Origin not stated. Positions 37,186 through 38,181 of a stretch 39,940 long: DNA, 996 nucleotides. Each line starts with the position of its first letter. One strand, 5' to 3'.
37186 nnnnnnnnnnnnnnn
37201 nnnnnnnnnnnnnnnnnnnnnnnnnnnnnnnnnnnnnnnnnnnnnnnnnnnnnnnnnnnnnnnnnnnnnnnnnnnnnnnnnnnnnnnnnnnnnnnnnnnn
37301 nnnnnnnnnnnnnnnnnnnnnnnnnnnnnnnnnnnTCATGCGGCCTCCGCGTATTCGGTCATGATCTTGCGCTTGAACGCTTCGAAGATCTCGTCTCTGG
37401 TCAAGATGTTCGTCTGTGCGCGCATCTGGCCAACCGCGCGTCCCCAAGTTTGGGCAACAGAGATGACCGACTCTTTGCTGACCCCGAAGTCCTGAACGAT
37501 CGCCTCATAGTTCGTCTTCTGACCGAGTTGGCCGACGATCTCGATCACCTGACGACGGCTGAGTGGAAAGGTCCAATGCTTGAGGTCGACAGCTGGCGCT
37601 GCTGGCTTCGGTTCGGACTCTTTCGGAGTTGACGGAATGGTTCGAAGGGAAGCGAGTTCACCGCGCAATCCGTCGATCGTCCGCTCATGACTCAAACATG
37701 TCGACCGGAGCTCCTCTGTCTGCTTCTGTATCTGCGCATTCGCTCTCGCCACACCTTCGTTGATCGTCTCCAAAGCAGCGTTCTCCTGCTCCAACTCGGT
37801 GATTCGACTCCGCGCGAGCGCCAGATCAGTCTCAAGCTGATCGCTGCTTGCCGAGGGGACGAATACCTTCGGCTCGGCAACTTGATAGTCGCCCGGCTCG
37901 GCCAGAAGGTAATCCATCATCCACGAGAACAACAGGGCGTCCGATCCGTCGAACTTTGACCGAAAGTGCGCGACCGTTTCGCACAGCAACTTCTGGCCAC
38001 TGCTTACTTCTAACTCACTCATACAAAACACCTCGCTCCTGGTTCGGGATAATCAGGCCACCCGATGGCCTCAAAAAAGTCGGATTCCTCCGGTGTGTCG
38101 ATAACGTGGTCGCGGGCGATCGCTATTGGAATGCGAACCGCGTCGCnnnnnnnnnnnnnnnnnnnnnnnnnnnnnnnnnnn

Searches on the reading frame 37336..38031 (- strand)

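Call 28: search_protein_families(library=pfam, proteins=[window:37336-38031:-], max_evalue=0.1)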
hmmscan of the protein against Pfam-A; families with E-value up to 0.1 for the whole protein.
window:37336-38031:- (231 aa): 7 families
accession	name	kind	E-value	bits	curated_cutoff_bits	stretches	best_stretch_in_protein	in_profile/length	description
PF25443.1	ANG-1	-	0.001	19.7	28.5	1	60-130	6-80/105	ANG-1-like domain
PF24922.1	ACBP4_C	-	0.0034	18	31.2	1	62-132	11-81/105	Acyl-CoA-binding domain-containing protein 4-6, C-terminal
PF25026.1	Asd-4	-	0.0089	16.6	29.1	1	72-124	26-78/80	Asd-4-like domain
PF04340.18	DUF484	-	0.013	15.7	24.2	1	67-112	46-87/219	Protein of unknown function, DUF484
PF06005.17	ZapB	-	0.026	15.4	31.5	1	64-125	7-68/71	Cell division protein ZapB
PF05396.16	Phage_T7_Capsid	-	0.03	15.1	27.1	0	160-203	67-110/188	Phage T7 capsid assembly protein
PF23991.1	DUF7310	-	0.044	14.7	40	0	61-105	30-74/83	Coiled-coil region of unknown function (DUF7310)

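Call 45: search_protein_families(library=phrogs, proteins=[window:37336-38031:-], max_evalue=0.001)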
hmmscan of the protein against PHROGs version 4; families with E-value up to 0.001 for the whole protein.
window:37336-38031:- (231 aa): 0 families
